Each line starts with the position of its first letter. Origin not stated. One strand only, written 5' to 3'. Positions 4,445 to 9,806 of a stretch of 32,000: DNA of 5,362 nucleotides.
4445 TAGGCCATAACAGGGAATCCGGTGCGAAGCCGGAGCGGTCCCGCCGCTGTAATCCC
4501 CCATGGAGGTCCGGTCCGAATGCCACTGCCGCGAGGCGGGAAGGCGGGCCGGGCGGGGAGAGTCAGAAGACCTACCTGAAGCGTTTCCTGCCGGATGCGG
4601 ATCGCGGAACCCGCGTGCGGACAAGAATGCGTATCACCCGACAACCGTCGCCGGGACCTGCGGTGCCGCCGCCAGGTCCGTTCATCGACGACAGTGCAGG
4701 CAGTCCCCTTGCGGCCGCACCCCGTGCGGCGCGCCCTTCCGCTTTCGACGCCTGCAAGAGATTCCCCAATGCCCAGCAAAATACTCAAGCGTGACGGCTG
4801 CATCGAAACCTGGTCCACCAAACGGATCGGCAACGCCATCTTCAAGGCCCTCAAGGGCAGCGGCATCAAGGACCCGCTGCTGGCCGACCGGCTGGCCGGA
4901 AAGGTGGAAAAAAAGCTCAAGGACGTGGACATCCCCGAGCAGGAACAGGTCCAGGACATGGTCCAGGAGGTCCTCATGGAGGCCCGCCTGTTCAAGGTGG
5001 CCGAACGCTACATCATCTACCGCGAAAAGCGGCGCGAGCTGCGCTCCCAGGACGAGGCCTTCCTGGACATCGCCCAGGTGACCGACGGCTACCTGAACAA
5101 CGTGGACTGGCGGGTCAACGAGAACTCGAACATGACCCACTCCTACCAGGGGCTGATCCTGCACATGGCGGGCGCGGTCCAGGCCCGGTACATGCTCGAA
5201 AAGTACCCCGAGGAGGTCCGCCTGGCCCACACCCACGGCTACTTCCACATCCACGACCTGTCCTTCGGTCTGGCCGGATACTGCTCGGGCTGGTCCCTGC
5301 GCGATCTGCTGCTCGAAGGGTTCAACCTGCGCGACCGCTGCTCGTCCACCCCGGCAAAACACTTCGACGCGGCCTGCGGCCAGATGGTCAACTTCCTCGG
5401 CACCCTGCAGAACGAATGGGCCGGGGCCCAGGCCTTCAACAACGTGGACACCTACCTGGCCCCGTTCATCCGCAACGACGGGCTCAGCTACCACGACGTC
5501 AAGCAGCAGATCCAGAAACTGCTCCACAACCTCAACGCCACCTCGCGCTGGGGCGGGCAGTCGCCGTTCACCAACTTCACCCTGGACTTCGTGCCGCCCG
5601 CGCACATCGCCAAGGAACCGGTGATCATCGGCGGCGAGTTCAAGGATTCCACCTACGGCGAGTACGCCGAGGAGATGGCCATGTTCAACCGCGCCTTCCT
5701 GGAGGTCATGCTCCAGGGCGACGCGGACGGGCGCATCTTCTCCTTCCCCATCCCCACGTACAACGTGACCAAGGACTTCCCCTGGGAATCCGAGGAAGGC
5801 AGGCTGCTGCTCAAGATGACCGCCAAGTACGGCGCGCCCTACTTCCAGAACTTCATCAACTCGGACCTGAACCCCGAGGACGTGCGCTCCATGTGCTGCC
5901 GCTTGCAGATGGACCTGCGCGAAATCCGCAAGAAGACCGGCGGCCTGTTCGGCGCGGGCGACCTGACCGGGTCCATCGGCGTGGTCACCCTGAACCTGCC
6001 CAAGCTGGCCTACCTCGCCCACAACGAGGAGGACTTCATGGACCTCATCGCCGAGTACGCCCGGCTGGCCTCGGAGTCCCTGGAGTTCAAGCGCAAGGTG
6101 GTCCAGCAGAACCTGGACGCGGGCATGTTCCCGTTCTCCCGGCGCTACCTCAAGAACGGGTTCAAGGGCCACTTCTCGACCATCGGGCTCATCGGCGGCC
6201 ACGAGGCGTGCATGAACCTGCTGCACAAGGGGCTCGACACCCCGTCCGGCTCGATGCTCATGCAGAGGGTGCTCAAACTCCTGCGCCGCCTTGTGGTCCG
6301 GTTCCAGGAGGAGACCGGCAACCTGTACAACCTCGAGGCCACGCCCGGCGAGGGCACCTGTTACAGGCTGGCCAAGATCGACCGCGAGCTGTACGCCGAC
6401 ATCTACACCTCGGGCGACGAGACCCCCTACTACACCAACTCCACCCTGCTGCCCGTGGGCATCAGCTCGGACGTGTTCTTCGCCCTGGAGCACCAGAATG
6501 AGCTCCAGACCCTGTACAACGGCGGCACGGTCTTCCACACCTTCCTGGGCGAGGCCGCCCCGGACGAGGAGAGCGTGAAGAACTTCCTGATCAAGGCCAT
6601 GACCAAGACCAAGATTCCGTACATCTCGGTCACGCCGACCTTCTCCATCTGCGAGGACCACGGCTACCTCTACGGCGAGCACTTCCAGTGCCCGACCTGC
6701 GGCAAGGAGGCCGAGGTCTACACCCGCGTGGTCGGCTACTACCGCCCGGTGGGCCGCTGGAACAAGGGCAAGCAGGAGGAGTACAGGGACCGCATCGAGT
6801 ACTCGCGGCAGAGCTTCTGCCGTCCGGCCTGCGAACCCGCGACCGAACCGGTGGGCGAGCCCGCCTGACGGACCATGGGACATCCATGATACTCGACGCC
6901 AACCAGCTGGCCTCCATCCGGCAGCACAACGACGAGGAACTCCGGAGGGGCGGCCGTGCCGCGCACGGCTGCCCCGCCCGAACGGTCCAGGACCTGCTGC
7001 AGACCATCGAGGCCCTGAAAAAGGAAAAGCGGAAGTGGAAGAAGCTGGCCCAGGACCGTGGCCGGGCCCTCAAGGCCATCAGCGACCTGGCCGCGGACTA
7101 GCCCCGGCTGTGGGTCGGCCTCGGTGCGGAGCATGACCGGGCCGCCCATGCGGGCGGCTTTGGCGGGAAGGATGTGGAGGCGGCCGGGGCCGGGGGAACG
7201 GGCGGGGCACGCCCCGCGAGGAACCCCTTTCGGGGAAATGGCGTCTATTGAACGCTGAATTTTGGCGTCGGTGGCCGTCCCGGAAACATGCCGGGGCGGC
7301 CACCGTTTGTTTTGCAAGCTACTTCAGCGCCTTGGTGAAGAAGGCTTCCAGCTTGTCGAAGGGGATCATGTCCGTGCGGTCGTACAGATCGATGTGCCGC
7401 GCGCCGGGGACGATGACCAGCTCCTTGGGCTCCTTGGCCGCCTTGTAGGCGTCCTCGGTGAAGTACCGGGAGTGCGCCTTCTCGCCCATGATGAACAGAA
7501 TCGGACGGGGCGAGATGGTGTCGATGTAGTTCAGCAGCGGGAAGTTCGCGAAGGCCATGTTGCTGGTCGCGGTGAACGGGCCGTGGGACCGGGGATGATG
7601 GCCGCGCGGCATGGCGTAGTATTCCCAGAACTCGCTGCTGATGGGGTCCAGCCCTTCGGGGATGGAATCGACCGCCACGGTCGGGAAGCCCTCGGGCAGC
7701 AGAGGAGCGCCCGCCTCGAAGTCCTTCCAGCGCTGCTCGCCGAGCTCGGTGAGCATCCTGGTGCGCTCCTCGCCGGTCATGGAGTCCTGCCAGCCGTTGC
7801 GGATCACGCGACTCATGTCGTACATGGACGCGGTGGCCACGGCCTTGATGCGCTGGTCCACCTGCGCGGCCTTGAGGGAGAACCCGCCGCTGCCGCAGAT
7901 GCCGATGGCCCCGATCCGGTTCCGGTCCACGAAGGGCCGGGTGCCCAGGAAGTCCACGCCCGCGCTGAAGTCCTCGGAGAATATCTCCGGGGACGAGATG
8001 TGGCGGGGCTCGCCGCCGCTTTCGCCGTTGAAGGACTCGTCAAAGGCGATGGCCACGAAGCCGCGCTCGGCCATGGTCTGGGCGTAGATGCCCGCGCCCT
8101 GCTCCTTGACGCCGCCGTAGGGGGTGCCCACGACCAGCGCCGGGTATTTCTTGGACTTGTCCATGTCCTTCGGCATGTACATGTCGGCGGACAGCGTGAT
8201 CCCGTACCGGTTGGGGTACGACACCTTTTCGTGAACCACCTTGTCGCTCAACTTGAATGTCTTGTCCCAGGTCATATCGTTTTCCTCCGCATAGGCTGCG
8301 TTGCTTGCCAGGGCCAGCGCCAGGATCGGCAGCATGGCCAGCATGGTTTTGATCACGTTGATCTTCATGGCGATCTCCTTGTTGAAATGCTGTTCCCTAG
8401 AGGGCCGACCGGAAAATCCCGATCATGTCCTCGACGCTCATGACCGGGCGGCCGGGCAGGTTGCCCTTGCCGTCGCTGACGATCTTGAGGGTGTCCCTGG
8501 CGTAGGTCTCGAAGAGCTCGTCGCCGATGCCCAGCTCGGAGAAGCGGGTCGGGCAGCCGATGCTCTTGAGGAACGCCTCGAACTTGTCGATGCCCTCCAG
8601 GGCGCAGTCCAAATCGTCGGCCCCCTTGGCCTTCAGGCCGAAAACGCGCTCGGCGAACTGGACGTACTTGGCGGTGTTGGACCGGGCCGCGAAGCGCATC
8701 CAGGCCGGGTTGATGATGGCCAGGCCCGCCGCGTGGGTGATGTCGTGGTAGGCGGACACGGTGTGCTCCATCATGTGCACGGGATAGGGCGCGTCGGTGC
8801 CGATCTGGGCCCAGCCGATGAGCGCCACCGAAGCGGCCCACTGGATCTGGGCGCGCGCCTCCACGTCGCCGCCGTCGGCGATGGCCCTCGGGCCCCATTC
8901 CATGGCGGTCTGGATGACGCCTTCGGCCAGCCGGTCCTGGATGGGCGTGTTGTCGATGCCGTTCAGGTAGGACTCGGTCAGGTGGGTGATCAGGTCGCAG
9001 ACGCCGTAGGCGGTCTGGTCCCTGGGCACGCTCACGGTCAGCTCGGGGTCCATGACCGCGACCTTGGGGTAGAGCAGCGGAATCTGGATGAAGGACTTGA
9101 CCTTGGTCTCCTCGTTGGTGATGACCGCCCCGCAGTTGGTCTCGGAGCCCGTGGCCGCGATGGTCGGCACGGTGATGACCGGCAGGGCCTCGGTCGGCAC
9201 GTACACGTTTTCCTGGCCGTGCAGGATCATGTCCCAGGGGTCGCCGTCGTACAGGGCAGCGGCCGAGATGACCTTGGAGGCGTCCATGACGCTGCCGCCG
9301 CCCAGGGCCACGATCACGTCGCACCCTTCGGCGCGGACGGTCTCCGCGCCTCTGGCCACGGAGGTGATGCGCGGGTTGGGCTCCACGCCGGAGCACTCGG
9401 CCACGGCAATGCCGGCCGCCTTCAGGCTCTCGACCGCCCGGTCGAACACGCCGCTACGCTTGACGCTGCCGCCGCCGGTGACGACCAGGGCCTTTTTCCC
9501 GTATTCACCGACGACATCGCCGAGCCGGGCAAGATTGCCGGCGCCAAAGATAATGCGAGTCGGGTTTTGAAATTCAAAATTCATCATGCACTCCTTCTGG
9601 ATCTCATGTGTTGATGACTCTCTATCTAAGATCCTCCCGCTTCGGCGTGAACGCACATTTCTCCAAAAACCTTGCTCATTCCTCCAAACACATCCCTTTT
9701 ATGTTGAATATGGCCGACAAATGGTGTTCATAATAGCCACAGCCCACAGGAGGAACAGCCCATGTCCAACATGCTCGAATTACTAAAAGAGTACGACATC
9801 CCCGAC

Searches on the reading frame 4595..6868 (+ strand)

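Call 48: search_protein_families(library=pfam, proteins=[window:4595-6868:+], max_evalue=0.00001)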
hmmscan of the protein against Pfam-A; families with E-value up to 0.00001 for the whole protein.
window:4595-6868:+ (757 aa): 2 families
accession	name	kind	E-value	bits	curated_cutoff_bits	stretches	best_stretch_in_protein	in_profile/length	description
PF13597.11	NRDD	-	3e-185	617.6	26.2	1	176-736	1-562/562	Anaerobic ribonucleoside-triphosphate reductase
PF03477.21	ATP-cone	-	9.2e-18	65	25.8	1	62-148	2-88/88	ATP cone domain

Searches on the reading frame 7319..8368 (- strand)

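Call 48: search_protein_families(library=pfam, proteins=[window:7319-8368:-], max_evalue=0.00001)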
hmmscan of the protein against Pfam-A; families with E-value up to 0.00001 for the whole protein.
window:7319-8368:- (349 aa): 2 families
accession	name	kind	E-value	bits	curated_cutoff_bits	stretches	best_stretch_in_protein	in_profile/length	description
PF02129.25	Peptidase_S15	-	4.9e-11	43.2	23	1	56-192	2-141/262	X-Pro dipeptidyl-peptidase (S15 family)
PF01738.24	DLH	-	2.9e-07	30.8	21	1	71-179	9-126/217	Dienelactone hydrolase family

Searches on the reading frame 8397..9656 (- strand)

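Call 48: search_protein_families(library=pfam, proteins=[window:8397-9656:-], max_evalue=0.00001)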
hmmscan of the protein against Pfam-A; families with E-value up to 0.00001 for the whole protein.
window:8397-9656:- (419 aa): 3 families
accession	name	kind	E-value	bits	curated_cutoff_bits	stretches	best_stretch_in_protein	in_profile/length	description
PF00465.25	Fe-ADH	-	3.9e-53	179.9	31.3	1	32-204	1-168/168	Iron-containing alcohol dehydrogenase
PF25137.1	ADH_Fe_C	-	1.6e-32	113.3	27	1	215-418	1-193/194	Fe-containing alcohol dehydrogenase family, C-terminal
PF13685.12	Fe-ADH_2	-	4.1e-12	46.8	28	1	37-133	2-96/149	Iron-containing alcohol dehydrogenase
